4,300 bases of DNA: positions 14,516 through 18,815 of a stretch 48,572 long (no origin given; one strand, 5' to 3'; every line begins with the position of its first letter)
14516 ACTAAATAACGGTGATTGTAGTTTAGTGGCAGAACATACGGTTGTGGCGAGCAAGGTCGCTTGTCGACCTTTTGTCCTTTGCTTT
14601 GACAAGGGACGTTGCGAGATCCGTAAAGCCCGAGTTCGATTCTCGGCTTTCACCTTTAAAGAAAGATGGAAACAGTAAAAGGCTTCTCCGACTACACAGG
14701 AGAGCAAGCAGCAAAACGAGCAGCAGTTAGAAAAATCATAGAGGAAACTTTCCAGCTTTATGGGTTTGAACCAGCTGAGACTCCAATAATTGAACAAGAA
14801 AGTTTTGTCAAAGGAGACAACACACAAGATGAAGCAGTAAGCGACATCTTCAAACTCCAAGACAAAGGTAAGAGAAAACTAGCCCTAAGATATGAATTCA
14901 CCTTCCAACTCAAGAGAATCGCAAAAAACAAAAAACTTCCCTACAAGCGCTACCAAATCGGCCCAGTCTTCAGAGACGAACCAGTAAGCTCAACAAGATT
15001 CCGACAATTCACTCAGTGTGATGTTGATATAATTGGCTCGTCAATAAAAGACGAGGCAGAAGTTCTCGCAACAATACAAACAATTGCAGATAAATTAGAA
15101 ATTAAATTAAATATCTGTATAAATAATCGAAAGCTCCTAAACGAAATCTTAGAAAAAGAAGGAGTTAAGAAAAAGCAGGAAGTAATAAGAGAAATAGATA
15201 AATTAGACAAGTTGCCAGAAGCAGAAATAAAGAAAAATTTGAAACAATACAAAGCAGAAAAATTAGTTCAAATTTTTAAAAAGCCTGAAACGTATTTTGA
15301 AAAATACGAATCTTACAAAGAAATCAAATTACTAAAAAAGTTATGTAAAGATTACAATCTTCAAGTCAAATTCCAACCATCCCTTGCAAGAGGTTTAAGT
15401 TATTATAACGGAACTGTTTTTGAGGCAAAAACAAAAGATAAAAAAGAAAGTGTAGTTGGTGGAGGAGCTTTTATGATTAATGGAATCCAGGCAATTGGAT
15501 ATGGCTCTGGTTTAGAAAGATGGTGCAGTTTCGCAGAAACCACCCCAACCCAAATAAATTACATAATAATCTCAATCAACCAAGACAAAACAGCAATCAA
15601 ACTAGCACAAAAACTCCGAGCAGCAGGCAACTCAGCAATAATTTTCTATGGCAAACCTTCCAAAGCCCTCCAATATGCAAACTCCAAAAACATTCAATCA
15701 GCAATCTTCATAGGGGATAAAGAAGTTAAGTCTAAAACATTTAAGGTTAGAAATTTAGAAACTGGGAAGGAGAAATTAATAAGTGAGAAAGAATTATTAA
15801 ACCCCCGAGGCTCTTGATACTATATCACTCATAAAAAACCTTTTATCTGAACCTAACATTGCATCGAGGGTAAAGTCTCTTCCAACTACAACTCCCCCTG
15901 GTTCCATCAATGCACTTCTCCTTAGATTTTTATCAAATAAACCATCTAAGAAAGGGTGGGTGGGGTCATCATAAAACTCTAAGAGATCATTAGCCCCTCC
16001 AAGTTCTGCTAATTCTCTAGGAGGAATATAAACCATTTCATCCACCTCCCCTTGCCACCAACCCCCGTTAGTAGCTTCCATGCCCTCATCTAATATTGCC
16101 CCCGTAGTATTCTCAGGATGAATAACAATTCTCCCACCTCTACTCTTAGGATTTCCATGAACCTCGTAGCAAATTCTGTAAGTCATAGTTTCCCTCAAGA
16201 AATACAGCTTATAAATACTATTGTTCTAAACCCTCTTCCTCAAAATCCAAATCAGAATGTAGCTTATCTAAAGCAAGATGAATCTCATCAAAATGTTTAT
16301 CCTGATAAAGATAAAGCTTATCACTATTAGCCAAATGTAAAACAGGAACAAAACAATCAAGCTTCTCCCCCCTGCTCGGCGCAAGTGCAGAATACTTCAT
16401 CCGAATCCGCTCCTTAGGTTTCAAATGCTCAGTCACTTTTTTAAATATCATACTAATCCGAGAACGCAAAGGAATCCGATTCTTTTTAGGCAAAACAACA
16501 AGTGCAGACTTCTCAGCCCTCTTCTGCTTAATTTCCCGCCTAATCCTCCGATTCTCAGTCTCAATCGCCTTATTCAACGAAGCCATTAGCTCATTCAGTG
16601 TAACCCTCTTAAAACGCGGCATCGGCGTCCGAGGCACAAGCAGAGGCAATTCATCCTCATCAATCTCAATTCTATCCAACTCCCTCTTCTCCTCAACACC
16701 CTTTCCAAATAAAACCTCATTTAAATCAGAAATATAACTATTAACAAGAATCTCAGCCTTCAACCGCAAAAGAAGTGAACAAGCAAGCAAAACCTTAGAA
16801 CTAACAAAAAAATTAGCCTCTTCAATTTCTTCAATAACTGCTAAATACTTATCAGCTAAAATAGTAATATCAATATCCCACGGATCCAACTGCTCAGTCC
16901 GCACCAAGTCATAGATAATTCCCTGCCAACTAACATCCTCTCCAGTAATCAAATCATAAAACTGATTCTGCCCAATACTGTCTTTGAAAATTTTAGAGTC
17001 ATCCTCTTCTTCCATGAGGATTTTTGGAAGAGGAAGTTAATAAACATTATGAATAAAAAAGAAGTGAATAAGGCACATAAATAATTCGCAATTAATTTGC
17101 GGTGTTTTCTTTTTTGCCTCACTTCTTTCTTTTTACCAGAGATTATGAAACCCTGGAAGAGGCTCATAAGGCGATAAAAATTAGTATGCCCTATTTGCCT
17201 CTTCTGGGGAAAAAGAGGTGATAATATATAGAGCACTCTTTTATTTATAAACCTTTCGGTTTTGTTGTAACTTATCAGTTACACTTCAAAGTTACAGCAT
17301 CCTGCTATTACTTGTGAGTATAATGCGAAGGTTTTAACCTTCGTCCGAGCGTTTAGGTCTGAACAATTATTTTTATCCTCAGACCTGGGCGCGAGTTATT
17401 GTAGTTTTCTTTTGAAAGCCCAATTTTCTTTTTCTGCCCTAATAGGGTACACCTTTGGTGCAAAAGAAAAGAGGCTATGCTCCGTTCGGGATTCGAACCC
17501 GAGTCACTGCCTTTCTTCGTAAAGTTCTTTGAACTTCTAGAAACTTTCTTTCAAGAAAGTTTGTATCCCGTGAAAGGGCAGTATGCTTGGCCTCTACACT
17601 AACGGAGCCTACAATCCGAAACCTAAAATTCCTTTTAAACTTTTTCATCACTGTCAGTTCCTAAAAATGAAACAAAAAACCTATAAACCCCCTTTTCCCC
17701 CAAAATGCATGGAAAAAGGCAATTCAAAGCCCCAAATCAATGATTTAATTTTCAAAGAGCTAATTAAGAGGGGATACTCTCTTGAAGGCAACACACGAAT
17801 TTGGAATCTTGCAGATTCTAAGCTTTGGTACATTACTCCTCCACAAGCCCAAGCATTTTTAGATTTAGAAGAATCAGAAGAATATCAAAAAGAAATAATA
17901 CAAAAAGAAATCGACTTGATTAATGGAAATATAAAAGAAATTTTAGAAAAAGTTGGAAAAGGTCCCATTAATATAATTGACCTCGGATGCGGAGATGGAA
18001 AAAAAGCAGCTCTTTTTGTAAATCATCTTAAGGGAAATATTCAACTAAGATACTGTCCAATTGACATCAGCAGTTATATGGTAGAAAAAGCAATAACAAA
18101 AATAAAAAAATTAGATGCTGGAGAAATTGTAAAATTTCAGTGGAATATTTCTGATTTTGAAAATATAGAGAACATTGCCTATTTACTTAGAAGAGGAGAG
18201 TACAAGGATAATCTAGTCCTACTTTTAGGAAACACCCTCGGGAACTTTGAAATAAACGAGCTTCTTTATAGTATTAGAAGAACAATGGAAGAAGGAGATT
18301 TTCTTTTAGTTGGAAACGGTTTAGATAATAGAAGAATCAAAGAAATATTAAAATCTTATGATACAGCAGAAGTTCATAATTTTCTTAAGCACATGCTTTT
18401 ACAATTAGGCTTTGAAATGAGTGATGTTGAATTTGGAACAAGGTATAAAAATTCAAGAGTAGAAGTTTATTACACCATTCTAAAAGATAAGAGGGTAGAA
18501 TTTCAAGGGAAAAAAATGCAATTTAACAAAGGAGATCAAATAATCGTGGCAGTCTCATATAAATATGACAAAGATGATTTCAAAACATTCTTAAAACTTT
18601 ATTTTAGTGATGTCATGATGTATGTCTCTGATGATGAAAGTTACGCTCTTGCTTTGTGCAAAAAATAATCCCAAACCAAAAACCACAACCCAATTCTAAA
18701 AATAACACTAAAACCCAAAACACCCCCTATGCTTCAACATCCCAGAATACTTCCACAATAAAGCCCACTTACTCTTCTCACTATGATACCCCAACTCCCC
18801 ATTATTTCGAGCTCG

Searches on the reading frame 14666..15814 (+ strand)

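Call 81: search_protein_families(library=pfam, proteins=[window:14666-15814:+], max_evalue=0.00001)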
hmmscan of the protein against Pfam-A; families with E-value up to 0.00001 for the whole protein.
window:14666-15814:+ (383 aa): 5 families
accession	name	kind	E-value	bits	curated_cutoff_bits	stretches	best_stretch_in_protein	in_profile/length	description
PF13393.11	tRNA-synt_His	-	2.9e-29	102.7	25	1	6-269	1-285/308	Histidyl-tRNA synthetase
PF03129.25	HGTP_anticodon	-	4.8e-10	39.9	21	1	301-378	4-88/94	Anticodon binding domain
PF01409.25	tRNA-synt_2d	-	1.8e-08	34.6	19.8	1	20-149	21-159/246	tRNA synthetases class II core domain (F)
PF00587.30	tRNA-synt_2b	-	3.4e-07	30.9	29.3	1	82-194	26-110/179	tRNA synthetase class II core domain (G, H, P, S and T)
PF00152.25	tRNA-synt_2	-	6.2e-07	29.2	25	1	15-191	22-156/308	tRNA synthetases class II (D, K and N)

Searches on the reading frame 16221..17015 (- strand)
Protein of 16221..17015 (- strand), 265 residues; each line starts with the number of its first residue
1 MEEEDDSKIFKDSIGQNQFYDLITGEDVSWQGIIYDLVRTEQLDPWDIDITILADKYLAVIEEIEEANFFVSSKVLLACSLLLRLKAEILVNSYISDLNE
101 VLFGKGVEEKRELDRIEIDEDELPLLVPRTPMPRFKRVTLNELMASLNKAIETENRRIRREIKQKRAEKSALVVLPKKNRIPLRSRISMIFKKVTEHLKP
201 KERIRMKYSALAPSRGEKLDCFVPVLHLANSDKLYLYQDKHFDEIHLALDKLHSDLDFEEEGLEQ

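Call 81: search_protein_families(library=pfam, proteins=[window:16221-17015:-], max_evalue=0.00001)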
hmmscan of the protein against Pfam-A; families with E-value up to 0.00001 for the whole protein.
window:16221-17015:- (265 aa): 1 family
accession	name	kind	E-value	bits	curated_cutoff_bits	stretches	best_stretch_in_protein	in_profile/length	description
PF02616.19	SMC_ScpA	-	3.5e-08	34.1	24.6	0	37-94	1-59/232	Segregation and condensation protein ScpA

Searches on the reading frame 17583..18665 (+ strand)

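Call 81: search_protein_families(library=pfam, proteins=[window:17583-18665:+], max_evalue=0.00001)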
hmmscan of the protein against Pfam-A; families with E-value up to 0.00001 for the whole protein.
window:17583-18665:+ (361 aa): 1 family
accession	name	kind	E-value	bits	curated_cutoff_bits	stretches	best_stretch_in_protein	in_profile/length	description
PF10017.15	Methyltransf_33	-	1.8e-33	116.4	23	1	97-360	35-303/304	Histidine-specific methyltransferase, SAM-dependent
